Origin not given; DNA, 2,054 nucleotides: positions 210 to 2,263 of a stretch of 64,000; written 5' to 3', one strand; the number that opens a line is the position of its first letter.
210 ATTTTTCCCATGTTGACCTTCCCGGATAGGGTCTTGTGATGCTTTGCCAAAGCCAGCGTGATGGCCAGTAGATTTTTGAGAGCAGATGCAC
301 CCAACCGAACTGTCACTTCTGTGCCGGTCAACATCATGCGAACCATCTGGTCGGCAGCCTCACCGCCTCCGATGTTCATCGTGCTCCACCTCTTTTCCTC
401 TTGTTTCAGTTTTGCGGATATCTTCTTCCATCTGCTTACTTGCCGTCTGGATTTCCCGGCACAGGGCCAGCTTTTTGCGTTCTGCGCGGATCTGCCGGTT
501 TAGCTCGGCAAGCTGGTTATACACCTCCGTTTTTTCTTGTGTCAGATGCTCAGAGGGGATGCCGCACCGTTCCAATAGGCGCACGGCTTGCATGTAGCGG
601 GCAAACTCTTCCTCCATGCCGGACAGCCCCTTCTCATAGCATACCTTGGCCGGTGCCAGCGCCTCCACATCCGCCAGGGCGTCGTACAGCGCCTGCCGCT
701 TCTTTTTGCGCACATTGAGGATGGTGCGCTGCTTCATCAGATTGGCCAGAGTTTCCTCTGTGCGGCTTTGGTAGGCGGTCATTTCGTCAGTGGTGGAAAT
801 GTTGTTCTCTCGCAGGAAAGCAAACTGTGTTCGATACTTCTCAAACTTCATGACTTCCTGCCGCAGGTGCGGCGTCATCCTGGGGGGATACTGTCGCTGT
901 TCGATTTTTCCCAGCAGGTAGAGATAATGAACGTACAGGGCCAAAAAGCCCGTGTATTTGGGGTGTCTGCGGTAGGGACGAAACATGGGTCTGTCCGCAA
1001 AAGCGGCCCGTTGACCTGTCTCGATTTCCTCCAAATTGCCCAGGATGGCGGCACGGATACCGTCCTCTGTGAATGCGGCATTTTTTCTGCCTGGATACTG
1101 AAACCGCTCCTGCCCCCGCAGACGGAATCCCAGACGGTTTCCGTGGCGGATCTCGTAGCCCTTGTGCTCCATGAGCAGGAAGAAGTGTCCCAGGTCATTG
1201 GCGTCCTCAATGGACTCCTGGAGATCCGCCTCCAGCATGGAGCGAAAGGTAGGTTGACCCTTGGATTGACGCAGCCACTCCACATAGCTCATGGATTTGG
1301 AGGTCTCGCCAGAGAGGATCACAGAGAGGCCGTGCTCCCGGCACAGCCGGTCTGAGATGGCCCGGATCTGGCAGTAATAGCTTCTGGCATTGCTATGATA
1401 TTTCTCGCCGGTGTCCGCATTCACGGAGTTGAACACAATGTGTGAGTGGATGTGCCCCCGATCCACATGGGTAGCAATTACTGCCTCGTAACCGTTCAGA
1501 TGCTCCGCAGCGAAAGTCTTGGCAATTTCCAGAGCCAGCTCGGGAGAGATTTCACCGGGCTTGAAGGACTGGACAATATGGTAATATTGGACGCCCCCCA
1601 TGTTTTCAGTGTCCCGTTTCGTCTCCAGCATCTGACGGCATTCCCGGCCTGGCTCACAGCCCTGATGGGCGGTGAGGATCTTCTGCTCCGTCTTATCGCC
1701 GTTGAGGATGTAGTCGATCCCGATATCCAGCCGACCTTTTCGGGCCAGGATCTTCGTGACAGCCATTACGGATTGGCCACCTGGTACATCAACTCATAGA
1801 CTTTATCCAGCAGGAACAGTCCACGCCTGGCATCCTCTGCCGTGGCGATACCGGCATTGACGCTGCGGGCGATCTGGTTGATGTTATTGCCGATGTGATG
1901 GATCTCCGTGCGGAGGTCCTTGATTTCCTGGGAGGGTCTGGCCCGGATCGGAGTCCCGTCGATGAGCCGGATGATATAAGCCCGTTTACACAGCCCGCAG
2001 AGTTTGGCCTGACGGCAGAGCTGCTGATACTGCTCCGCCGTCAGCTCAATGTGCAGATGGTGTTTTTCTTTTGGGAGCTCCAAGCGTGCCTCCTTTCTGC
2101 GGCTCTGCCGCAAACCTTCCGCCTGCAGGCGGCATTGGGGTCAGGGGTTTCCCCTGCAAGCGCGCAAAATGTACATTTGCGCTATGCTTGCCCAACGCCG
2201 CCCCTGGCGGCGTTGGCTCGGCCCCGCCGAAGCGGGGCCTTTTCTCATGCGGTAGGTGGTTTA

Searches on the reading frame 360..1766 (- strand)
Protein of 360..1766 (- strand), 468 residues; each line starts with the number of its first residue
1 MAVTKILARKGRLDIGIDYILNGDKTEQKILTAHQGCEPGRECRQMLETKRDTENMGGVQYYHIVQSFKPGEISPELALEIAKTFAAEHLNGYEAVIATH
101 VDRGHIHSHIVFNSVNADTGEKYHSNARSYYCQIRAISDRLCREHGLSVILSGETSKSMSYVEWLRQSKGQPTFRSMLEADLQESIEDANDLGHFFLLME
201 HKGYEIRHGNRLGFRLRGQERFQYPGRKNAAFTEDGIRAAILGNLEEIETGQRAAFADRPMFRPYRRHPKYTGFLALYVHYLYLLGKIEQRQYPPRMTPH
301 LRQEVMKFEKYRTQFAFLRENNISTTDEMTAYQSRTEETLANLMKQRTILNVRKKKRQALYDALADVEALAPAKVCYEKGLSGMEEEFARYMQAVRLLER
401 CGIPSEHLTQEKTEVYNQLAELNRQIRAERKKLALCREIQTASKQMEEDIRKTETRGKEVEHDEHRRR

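Call 3: search_protein_families(library=pfam, proteins=[window:360-1766:-], max_evalue=0.01)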
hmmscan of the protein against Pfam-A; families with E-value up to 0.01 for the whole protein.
window:360-1766:- (468 aa): 1 family
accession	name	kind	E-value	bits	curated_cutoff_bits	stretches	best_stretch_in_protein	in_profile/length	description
PF03432.20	Relaxase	-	9.8e-36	123.4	24.6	1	19-147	1-132/132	MobA/VirD2-like, nuclease domain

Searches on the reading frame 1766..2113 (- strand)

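Call 3: search_protein_families(library=pfam, proteins=[window:1766-2113:-], max_evalue=0.01)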
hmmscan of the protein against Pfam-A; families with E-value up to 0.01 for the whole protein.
window:1766-2113:- (115 aa): 2 families
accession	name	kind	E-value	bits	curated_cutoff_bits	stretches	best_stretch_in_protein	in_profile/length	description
PF21983.2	NikA-like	-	5.2e-13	49.4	27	1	15-84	2-71/72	Mobilization protein NikA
PF05713.17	MobC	-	7.4e-08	33.2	23.2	1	70-95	3-28/45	Bacterial mobilisation protein (MobC)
